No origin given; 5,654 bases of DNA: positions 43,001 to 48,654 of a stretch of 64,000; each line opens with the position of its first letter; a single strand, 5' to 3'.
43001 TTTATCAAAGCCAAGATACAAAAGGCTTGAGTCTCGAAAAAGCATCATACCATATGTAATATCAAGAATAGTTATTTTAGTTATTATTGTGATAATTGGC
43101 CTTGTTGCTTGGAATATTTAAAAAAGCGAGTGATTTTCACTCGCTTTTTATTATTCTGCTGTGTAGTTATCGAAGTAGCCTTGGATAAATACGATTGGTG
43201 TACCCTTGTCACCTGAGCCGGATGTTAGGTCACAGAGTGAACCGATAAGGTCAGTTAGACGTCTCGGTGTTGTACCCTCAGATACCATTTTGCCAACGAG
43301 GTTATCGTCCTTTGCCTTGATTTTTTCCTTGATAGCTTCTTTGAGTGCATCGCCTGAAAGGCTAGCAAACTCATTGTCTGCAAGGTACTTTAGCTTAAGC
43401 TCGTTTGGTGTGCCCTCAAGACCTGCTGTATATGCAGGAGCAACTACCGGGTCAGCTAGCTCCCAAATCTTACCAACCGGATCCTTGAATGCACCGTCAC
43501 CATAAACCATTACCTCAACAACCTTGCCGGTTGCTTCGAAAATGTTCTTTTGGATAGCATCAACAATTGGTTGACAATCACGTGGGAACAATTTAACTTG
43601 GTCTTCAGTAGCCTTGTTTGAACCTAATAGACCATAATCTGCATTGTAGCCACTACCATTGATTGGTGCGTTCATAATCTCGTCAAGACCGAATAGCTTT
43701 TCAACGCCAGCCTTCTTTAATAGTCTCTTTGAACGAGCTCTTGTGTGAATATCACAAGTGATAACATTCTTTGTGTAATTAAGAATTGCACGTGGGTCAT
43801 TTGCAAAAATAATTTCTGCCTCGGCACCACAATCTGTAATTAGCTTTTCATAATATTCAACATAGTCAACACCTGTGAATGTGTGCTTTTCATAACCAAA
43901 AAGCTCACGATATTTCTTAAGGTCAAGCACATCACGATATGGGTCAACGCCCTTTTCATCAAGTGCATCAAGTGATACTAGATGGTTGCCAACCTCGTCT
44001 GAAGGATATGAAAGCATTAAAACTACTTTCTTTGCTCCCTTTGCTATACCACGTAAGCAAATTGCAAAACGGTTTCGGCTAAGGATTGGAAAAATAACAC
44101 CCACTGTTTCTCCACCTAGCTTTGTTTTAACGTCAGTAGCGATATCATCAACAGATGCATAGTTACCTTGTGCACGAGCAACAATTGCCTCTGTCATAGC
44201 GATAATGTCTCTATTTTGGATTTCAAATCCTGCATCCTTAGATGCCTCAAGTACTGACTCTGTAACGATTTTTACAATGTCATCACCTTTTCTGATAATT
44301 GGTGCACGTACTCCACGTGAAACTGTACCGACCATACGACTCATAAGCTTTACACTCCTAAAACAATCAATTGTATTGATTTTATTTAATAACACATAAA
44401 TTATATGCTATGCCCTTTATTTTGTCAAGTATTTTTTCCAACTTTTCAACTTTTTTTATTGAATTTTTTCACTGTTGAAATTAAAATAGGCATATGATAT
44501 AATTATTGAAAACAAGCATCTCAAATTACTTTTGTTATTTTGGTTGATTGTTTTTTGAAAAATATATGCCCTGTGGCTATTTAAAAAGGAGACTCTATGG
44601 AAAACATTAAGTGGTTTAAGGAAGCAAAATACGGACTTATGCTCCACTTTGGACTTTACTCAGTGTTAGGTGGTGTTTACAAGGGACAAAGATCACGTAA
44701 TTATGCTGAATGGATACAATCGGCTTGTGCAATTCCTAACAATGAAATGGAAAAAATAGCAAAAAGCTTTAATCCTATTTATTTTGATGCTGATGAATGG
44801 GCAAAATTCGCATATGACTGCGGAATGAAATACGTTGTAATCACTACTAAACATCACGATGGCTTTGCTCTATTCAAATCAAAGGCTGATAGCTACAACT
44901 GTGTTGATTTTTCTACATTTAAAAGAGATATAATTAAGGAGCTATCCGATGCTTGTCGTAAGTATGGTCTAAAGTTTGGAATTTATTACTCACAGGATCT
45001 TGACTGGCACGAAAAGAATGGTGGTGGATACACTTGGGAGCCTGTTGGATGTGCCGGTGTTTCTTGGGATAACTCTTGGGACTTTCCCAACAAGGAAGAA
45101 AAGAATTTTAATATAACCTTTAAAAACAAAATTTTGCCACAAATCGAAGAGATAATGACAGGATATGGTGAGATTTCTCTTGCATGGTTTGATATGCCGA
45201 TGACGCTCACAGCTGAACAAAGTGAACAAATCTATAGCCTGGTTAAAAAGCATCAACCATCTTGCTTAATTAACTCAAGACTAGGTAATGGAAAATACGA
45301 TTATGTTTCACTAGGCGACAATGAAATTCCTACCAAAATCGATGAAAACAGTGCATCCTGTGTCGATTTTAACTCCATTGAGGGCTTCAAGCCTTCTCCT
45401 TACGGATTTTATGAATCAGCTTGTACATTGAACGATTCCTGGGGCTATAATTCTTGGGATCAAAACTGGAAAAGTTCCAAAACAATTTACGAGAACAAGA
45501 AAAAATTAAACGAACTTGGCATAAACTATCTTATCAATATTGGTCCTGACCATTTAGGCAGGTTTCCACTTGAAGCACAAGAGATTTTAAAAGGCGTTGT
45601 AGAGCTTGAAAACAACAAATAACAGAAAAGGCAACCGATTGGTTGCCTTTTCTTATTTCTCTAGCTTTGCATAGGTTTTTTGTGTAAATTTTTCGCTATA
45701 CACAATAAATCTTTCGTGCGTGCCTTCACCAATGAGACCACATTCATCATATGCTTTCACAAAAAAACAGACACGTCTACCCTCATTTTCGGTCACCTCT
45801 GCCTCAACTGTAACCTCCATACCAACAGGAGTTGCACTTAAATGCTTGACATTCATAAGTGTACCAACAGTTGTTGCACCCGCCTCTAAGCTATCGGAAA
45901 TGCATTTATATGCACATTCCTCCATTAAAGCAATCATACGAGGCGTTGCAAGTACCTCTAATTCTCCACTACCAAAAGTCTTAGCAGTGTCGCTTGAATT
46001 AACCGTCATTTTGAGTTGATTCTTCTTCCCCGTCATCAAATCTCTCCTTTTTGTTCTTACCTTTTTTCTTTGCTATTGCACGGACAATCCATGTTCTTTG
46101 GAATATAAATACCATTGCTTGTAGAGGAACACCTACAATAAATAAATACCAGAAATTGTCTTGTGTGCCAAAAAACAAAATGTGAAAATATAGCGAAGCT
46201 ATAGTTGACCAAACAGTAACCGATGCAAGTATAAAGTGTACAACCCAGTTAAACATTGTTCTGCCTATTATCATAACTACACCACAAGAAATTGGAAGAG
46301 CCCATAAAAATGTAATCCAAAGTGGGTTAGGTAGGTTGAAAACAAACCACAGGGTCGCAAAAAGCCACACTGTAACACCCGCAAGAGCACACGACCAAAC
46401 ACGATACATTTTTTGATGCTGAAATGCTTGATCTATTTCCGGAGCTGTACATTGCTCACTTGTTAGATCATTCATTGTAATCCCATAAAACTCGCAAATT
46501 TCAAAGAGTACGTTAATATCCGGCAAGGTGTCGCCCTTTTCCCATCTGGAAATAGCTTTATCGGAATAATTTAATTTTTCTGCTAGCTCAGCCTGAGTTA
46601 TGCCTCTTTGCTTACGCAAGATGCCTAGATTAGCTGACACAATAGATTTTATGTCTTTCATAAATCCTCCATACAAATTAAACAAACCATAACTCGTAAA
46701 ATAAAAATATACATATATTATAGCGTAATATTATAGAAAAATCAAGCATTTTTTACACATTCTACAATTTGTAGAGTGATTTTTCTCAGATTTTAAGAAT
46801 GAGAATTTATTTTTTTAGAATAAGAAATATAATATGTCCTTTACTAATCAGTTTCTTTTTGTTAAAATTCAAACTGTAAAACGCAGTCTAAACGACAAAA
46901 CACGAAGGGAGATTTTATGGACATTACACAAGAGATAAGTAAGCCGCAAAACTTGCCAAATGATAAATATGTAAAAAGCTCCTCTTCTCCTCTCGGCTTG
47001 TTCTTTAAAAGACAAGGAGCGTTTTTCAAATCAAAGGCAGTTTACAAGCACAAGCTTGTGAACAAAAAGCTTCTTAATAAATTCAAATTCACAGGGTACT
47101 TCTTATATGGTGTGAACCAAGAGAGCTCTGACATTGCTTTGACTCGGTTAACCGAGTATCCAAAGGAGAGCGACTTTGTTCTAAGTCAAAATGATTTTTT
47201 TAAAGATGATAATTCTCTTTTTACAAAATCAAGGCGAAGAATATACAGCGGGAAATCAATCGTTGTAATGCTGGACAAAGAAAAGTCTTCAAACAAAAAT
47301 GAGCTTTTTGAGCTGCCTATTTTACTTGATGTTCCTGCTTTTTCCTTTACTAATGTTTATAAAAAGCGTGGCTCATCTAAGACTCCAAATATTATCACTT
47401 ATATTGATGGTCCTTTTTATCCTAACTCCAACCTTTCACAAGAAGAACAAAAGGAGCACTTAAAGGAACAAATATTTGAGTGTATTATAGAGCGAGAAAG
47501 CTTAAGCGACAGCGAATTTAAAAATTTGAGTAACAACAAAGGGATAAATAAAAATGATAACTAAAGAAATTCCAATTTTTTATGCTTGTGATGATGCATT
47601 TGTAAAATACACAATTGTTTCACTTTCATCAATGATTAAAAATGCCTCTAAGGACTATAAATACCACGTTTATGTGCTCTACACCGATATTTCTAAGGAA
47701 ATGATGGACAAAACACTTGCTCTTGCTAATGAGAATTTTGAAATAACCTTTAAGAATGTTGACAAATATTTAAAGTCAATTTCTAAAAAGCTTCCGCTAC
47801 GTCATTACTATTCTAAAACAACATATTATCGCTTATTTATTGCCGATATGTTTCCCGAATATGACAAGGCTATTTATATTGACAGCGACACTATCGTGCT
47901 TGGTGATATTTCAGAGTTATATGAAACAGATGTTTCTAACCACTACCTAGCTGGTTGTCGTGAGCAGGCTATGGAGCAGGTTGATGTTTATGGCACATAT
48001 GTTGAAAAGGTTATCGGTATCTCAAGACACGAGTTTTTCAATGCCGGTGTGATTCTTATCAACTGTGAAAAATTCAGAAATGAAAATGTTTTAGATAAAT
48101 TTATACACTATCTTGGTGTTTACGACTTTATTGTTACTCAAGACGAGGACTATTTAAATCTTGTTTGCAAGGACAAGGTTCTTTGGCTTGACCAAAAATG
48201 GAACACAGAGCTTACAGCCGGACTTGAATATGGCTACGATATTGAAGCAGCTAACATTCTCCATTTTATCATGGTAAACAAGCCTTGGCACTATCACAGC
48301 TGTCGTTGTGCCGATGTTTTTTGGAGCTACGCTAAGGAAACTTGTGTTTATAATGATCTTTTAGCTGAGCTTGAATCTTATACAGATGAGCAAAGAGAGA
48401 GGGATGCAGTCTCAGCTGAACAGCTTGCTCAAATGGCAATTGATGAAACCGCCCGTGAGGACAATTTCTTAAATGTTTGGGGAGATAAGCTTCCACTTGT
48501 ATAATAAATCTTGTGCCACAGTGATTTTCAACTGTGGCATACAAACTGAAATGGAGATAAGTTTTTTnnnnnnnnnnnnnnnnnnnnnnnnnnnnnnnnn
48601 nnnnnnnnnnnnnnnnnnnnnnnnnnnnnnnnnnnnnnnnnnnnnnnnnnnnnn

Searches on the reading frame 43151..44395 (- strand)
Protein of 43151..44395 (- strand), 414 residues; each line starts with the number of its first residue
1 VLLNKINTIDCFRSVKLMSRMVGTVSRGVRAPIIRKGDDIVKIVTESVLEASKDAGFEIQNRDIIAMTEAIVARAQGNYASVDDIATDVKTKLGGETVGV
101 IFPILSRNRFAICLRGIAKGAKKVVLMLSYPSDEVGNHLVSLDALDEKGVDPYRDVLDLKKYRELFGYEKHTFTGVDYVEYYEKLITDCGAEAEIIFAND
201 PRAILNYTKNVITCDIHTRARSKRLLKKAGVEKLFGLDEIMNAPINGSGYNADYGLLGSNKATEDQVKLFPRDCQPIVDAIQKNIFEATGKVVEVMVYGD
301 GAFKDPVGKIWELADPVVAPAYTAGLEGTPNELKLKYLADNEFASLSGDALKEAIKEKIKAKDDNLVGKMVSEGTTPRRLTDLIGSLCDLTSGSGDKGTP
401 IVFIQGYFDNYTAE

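Call 94: search_protein_families(library=pfam, proteins=[window:43151-44395:-], max_evalue=0.00001)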
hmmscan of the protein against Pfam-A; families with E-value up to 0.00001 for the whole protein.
window:43151-44395:- (414 aa): 1 family
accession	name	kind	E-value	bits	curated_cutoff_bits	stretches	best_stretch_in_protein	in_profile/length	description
PF01996.21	F420_ligase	-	5e-58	196.6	25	1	28-406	1-218/218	F420-0:Gamma-glutamyl ligase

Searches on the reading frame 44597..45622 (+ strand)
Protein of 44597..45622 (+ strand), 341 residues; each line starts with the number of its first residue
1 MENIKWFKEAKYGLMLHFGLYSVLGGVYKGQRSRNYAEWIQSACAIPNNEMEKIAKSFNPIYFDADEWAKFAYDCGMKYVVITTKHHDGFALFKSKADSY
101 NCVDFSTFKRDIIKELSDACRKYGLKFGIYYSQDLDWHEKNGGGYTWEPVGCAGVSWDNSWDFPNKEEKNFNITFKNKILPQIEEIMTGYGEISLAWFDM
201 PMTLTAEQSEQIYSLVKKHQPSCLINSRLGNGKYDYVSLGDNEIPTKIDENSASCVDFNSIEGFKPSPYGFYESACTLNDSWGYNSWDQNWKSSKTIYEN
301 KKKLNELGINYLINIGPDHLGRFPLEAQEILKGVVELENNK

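Call 94: search_protein_families(library=pfam, proteins=[window:44597-45622:+], max_evalue=0.00001)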
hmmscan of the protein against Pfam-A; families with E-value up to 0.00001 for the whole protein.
window:44597-45622:+ (341 aa): 1 family
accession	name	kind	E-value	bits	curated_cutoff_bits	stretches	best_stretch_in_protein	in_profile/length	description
PF01120.23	Alpha_L_fucos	-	1.3e-62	212.7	25.2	1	5-334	28-336/345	Alpha-L-fucosidase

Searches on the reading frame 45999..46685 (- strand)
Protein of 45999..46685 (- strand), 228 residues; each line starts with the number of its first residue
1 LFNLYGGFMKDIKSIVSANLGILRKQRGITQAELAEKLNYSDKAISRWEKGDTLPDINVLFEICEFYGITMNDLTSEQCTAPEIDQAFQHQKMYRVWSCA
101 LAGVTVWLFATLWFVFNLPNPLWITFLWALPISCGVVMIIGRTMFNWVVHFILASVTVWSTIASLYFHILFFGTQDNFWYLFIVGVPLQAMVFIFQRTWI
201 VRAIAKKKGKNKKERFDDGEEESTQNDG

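Call 94: search_protein_families(library=pfam, proteins=[window:45999-46685:-], max_evalue=0.00001)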
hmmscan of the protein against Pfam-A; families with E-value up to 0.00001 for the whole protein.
window:45999-46685:- (228 aa): 4 families
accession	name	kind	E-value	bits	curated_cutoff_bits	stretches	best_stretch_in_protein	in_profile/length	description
PF01381.28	HTH_3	-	1.5e-15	57.4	23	1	23-74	4-55/55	Helix-turn-helix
PF13560.12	HTH_31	-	5.5e-10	39.9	27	1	20-70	6-57/64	Helix-turn-helix domain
PF12844.13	HTH_19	-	1.3e-08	35.1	30.2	1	23-74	7-58/64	Helix-turn-helix domain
PF13443.12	HTH_26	-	2e-07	31.6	22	1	19-74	1-57/63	Cro/C1-type HTH DNA-binding domain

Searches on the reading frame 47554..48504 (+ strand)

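Call 94: search_protein_families(library=pfam, proteins=[window:47554-48504:+], max_evalue=0.00001)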
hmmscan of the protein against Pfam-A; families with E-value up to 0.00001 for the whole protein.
window:47554-48504:+ (316 aa): 1 family
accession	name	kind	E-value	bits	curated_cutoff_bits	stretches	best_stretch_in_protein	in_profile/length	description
PF01501.26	Glyco_transf_8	-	2.8e-47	161.8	24.3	1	7-247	1-251/253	Glycosyl transferase family 8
